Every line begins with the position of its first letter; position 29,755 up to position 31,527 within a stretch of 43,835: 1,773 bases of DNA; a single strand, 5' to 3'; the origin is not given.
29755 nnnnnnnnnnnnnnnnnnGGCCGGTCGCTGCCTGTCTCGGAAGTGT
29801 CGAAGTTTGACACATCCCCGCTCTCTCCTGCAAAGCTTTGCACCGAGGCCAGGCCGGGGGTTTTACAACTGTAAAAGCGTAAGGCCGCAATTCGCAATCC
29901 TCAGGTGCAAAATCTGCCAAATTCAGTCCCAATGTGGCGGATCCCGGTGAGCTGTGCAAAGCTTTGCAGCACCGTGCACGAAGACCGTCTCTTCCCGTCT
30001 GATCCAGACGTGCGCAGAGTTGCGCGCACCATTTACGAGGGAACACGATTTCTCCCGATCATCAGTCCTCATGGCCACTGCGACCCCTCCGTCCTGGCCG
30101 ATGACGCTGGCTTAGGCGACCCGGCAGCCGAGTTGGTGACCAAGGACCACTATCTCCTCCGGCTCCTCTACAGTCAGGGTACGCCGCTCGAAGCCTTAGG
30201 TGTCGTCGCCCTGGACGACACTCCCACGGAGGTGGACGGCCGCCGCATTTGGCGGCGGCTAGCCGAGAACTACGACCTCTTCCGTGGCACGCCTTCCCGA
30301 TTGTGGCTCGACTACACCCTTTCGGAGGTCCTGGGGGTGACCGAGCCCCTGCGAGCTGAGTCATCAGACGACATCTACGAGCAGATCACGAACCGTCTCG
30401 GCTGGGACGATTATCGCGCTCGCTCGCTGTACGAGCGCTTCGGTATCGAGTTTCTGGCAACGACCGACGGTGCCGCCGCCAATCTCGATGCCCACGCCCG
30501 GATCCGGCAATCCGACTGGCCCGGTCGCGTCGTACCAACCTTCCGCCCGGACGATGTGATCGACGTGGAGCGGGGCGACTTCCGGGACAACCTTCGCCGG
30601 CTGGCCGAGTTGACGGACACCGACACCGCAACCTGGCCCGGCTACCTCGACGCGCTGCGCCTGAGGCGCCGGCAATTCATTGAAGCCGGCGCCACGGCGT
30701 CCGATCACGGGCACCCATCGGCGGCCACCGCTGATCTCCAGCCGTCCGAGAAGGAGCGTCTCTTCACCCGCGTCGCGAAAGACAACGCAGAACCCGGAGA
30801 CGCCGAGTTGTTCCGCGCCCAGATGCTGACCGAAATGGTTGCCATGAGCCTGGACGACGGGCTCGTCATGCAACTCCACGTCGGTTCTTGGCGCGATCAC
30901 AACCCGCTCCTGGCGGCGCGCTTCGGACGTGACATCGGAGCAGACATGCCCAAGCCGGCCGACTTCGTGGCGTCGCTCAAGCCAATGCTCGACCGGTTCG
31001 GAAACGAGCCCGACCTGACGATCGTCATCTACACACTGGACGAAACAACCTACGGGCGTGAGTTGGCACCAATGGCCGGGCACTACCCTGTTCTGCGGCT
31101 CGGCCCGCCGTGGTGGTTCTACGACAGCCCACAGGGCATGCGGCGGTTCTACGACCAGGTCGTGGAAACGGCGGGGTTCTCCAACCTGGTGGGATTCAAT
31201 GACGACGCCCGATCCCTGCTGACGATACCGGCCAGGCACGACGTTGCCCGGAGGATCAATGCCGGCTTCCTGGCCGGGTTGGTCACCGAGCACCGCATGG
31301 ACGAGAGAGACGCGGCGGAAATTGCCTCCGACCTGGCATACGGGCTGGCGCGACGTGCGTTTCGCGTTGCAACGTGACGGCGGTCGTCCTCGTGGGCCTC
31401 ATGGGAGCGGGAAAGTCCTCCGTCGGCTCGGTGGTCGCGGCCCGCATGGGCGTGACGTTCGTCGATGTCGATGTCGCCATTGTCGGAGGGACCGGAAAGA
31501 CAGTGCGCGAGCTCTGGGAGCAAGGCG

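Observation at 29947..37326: Glucuronide cluster lacking dehydratase, KDG-kinase and aldolase but containing a LarA-like enzyme and a P-loop kinase: a possible mannonate-to-gluconate bypass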

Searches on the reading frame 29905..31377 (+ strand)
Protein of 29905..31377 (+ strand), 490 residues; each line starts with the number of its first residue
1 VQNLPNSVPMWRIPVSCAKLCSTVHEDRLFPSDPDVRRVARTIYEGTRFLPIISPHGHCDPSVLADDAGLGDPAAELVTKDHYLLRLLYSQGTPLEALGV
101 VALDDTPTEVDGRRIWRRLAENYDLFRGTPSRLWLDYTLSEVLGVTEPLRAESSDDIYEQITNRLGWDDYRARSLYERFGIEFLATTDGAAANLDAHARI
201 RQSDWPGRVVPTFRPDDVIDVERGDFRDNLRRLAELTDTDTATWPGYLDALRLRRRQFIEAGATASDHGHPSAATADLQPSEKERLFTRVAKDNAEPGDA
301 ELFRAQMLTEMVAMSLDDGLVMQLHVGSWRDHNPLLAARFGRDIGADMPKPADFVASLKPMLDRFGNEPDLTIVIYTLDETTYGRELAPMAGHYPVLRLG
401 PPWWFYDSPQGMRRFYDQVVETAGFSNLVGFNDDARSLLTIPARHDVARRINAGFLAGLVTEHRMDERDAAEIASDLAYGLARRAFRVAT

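Call 4: search_protein_families(library=pfam, proteins=[window:29905-31377:+])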
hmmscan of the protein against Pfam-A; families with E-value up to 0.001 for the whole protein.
window:29905-31377:+ (490 aa): 1 family
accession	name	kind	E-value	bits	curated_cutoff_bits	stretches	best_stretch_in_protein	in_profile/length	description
PF02614.20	UxaC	-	2.2e-67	228.3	25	1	39-485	15-463/464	Glucuronate isomerase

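Call 5: search_protein_families(library=ncbifam, proteins=[window:29905-31377:+])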
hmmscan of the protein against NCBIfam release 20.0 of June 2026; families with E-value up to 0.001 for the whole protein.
window:29905-31377:+ (490 aa): 1 family
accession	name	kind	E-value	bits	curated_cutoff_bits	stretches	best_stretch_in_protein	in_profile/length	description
NF002794.0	PRK02925.1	equivalog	1.6e-147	492.2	387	1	23-487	4-458/459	glucuronate isomerase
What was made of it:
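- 29974..31377 (+): uxaC, glucuronate isomerase (D-glucuronate to D-fructuronate). The open reading frame extends back to 29905. Pfam UxaC hits at 2.2e-67 (calls 4, 5).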
